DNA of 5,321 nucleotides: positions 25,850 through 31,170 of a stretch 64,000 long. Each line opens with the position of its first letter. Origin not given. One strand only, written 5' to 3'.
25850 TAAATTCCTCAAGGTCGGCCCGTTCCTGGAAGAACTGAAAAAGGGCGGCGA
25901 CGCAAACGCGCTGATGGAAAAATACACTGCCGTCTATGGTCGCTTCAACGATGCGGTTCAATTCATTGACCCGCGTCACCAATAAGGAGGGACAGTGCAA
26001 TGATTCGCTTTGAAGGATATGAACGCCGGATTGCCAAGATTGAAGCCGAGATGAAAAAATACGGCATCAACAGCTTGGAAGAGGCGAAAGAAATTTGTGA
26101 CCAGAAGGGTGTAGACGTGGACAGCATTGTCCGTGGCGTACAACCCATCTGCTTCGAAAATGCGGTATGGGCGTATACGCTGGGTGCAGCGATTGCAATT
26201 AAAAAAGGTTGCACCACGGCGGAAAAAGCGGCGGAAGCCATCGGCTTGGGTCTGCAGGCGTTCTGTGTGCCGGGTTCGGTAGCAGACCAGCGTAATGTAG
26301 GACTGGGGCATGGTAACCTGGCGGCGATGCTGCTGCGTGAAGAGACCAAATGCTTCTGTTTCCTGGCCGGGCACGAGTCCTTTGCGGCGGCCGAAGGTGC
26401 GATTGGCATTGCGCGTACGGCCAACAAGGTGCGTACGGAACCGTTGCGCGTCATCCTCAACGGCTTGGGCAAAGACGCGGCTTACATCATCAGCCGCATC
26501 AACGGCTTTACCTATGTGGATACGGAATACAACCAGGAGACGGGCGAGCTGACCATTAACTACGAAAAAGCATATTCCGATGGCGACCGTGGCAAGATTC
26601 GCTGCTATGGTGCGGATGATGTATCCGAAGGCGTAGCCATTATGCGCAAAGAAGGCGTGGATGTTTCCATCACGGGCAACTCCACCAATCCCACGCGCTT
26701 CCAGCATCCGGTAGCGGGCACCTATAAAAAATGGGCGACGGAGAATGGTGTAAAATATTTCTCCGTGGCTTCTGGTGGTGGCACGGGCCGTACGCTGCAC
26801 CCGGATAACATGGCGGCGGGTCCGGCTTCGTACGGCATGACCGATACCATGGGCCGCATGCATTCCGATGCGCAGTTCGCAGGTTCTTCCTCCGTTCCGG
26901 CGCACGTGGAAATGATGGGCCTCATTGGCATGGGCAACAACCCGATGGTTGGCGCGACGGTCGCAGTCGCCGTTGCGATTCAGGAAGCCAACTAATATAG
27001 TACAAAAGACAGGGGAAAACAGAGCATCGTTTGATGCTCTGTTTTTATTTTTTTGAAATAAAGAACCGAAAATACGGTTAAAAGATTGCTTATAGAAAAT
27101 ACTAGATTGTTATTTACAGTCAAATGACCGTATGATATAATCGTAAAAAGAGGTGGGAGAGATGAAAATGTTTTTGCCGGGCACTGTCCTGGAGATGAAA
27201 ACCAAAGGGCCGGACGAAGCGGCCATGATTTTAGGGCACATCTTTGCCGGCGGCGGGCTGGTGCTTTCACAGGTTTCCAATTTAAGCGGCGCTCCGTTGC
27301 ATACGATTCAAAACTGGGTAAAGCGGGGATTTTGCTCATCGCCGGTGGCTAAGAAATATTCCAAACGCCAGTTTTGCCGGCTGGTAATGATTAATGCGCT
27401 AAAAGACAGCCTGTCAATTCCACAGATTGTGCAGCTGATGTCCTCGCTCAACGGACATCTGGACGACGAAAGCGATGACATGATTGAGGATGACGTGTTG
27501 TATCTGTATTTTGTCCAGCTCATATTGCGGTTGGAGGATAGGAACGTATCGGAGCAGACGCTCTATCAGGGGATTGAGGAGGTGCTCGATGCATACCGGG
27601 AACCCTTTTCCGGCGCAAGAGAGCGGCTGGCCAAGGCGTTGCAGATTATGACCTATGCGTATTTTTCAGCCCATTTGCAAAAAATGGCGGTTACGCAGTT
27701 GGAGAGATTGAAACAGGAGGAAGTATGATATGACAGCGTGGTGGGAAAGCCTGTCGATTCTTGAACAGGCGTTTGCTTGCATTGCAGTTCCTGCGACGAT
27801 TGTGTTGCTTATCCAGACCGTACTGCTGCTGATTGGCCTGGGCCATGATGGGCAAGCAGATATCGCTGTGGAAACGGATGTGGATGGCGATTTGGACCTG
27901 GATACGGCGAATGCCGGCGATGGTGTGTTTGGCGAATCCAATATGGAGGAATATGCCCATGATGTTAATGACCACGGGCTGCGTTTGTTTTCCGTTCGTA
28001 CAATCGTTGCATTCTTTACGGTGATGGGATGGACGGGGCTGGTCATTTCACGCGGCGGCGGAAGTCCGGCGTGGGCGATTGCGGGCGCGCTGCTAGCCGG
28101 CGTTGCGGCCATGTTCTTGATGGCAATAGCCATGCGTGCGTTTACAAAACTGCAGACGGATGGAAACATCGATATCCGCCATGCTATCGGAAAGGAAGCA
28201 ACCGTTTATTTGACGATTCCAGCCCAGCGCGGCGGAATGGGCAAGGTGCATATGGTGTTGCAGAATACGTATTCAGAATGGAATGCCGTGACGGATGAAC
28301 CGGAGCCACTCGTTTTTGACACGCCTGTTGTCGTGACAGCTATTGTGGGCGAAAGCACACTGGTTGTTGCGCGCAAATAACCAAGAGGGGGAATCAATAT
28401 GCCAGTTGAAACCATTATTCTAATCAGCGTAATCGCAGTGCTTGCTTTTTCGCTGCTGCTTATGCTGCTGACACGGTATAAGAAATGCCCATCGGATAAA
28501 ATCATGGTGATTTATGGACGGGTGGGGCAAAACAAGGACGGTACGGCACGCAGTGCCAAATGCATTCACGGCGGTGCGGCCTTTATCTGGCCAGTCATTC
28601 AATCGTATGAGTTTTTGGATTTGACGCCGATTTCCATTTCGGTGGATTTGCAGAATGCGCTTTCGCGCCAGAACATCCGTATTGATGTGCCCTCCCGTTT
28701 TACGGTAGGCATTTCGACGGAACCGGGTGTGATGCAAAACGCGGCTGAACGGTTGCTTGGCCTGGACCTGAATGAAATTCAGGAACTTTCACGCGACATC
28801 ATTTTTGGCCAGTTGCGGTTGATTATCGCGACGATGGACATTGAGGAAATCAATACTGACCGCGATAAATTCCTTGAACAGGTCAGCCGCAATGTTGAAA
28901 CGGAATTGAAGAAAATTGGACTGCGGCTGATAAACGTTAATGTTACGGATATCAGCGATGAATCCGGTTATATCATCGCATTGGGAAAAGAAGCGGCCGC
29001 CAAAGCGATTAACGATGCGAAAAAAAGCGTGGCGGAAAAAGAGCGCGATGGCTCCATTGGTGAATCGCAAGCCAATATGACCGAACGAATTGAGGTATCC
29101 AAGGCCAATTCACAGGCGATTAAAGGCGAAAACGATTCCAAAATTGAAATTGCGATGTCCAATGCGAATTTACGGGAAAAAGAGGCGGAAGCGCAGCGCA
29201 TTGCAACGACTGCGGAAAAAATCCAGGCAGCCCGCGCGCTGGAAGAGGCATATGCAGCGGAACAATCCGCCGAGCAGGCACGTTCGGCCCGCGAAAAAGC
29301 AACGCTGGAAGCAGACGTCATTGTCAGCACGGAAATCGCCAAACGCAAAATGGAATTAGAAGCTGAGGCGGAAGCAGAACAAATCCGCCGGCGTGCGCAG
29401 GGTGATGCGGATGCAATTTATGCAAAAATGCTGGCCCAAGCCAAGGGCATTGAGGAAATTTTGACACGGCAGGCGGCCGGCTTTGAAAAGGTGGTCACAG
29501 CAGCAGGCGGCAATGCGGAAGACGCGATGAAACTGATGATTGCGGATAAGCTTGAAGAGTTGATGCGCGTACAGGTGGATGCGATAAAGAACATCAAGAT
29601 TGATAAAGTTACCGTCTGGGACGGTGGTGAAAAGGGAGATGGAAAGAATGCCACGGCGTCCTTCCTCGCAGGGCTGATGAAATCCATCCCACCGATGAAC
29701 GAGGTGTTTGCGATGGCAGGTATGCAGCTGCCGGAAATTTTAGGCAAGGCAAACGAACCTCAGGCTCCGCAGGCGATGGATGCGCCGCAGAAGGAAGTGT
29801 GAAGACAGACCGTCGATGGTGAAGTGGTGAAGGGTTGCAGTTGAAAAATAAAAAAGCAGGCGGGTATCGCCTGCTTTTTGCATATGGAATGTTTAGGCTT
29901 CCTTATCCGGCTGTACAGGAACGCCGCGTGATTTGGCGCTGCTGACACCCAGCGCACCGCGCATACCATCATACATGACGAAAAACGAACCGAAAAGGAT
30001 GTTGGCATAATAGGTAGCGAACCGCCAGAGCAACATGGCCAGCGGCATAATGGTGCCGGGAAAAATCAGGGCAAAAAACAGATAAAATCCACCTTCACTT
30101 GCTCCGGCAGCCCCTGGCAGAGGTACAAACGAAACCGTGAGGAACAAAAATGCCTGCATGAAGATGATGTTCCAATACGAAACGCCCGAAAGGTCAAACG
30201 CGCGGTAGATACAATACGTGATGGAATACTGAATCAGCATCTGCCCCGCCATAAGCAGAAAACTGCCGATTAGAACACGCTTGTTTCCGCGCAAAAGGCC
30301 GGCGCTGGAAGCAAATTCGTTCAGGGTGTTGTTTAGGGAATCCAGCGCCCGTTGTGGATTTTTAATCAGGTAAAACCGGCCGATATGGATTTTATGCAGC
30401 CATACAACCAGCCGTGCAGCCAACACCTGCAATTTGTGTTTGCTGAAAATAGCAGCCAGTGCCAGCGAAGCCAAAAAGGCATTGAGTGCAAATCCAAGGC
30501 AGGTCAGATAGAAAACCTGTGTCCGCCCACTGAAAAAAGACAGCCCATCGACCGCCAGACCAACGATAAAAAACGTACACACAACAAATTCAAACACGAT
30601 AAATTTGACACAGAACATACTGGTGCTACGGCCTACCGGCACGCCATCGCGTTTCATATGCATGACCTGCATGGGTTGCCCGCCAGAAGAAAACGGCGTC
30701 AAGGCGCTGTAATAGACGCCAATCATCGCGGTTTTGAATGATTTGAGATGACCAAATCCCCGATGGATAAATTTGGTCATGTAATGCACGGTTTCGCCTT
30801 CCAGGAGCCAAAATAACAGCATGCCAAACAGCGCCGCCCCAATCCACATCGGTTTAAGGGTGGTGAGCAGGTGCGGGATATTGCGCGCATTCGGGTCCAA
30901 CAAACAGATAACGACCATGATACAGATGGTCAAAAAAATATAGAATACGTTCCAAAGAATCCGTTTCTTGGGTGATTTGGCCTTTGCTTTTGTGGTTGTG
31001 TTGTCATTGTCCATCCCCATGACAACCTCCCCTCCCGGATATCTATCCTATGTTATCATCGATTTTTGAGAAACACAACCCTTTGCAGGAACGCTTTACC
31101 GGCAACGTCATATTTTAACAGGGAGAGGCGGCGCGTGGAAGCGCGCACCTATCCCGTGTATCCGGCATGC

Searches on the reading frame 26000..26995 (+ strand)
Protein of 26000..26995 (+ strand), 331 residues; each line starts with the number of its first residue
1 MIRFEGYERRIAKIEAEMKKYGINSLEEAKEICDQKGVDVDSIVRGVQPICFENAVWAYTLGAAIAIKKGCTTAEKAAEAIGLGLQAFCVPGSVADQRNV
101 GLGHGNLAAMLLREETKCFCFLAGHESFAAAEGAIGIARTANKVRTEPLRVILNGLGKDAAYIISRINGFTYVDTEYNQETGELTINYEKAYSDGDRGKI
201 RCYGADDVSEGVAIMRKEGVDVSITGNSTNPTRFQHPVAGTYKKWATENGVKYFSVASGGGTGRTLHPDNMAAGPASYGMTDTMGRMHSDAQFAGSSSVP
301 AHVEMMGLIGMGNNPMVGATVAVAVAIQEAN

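Call 9: search_protein_families(library=pfam, max_evalue=1e-8, proteins=[window:26000-26995:+])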
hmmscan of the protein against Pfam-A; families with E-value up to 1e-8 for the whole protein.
window:26000-26995:+ (331 aa): 1 family
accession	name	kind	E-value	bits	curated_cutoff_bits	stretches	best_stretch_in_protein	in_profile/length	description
PF14057.11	GGGtGRT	-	4e-195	647.6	27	1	4-330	1-327/327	GGGtGRT protein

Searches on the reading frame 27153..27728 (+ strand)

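Call 9: search_protein_families(library=pfam, max_evalue=1e-8, proteins=[window:27153-27728:+])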
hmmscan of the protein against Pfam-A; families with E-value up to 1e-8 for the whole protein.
window:27153-27728:+ (191 aa): 1 family
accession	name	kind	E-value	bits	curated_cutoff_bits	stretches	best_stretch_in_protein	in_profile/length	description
PF08876.17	DUF1836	-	1.1e-12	48.4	27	1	51-117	39-102/105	Domain of unknown function (DUF1836)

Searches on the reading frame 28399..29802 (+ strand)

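Call 10: search_protein_families(library=pfam, max_evalue=1e-8, proteins=[window:28399-29802:+])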
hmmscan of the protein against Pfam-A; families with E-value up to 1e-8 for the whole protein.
window:28399-29802:+ (467 aa): 1 family
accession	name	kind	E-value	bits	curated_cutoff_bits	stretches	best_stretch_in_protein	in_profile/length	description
PF01145.31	Band_7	-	2e-28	100.1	23.6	1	36-215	9-175/176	SPFH domain / Band 7 family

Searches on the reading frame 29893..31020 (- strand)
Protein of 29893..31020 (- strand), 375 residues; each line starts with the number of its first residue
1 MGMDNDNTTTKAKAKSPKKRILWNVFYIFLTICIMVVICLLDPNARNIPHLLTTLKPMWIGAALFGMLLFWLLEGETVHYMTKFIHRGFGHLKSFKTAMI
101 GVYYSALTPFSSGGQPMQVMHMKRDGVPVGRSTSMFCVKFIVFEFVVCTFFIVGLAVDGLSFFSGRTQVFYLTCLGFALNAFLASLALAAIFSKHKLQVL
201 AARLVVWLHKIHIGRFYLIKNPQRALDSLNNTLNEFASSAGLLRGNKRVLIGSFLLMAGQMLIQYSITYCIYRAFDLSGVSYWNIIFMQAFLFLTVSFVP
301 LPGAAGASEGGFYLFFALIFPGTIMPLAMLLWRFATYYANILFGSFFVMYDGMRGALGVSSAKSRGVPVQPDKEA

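Call 10: search_protein_families(library=pfam, max_evalue=1e-8, proteins=[window:29893-31020:-])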
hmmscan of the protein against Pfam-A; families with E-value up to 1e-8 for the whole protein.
window:29893-31020:- (375 aa): 1 family
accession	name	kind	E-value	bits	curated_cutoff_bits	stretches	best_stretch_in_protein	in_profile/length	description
PF03706.18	LPG_synthase_TM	-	1.2e-37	130.5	33.4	1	36-344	9-302/302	Lysylphosphatidylglycerol synthase TM region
